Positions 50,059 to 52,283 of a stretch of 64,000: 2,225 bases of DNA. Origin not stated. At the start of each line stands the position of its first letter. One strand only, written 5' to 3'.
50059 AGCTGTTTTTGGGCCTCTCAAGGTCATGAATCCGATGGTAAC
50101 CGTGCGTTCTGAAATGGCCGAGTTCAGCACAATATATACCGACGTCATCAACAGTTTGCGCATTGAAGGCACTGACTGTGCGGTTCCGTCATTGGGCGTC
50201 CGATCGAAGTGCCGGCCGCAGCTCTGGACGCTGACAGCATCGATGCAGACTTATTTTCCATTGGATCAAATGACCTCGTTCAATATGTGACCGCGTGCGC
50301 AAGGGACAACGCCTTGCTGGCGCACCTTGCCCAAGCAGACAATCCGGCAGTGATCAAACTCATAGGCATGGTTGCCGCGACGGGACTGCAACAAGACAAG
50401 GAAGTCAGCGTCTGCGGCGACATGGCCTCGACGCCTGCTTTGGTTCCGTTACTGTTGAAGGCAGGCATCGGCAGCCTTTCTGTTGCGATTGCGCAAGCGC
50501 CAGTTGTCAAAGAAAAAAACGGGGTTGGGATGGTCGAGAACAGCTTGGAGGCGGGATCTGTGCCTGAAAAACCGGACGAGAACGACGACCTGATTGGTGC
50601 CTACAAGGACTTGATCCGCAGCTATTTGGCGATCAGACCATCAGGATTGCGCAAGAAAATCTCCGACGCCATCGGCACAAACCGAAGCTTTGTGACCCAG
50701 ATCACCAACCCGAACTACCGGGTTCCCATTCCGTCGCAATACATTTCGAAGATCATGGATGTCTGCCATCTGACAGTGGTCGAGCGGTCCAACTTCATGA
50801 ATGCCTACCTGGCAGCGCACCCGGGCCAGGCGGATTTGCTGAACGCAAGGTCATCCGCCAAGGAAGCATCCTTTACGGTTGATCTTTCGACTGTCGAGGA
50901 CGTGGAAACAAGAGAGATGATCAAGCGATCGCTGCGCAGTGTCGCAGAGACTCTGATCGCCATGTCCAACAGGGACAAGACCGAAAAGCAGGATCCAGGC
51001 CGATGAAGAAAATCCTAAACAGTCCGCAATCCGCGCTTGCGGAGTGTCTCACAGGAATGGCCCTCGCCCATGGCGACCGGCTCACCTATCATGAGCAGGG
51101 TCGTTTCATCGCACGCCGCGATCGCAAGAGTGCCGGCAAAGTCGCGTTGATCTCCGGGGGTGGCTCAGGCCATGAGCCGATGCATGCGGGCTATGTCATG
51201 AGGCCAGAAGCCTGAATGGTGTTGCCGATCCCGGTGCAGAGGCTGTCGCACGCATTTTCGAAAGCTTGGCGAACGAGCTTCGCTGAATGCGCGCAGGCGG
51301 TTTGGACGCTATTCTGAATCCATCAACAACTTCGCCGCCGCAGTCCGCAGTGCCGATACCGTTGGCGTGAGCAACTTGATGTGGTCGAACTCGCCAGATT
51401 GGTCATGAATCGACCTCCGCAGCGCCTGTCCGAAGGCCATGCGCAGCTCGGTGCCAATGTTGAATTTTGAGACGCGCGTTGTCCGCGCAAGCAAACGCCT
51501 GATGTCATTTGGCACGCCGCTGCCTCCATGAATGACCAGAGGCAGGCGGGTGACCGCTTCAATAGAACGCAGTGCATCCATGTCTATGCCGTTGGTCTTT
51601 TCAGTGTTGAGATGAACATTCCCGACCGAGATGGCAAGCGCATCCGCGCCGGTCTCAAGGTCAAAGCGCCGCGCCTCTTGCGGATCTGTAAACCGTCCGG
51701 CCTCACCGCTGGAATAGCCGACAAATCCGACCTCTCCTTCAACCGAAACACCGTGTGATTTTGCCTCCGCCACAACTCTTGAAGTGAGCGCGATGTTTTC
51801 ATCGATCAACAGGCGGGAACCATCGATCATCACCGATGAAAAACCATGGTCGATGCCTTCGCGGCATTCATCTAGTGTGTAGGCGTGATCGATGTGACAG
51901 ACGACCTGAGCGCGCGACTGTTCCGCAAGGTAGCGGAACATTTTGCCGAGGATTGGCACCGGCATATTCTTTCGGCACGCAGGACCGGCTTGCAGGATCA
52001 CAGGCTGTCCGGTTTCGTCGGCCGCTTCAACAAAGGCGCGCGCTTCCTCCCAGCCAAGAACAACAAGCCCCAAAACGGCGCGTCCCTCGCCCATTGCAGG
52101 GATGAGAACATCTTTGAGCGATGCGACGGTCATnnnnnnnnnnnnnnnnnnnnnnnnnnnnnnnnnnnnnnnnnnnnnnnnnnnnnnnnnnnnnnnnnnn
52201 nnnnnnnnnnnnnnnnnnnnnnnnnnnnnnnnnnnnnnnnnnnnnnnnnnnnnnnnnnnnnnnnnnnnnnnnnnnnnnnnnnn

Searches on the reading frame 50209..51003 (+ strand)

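Call 28: search_protein_families(library=pfam, proteins=[window:50209-51003:+])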
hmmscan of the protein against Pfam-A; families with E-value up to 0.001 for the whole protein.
window:50209-51003:+ (265 aa): 1 family
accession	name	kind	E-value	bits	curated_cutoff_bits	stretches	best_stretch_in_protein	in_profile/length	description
PF02896.24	PEP-utilizers_C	-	2.4e-24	86.5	22.8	1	2-102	184-286/293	PEP-utilising enzyme, PEP-binding domain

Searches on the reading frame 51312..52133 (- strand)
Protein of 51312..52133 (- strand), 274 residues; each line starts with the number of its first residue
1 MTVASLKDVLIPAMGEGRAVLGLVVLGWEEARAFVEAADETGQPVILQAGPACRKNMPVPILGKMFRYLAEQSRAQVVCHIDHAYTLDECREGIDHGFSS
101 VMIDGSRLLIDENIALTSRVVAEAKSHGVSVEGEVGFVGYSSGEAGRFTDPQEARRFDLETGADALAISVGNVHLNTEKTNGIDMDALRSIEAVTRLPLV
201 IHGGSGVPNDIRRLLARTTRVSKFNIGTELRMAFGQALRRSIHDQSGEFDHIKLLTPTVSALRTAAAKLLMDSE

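Call 28: search_protein_families(library=pfam, proteins=[window:51312-52133:-])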
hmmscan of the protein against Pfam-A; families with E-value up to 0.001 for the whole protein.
window:51312-52133:- (274 aa): 1 family
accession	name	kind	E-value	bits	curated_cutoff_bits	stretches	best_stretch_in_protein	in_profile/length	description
PF01116.26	F_bP_aldolase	-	4.8e-67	226.8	25.5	1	5-268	2-267/277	Fructose-bisphosphate aldolase class-II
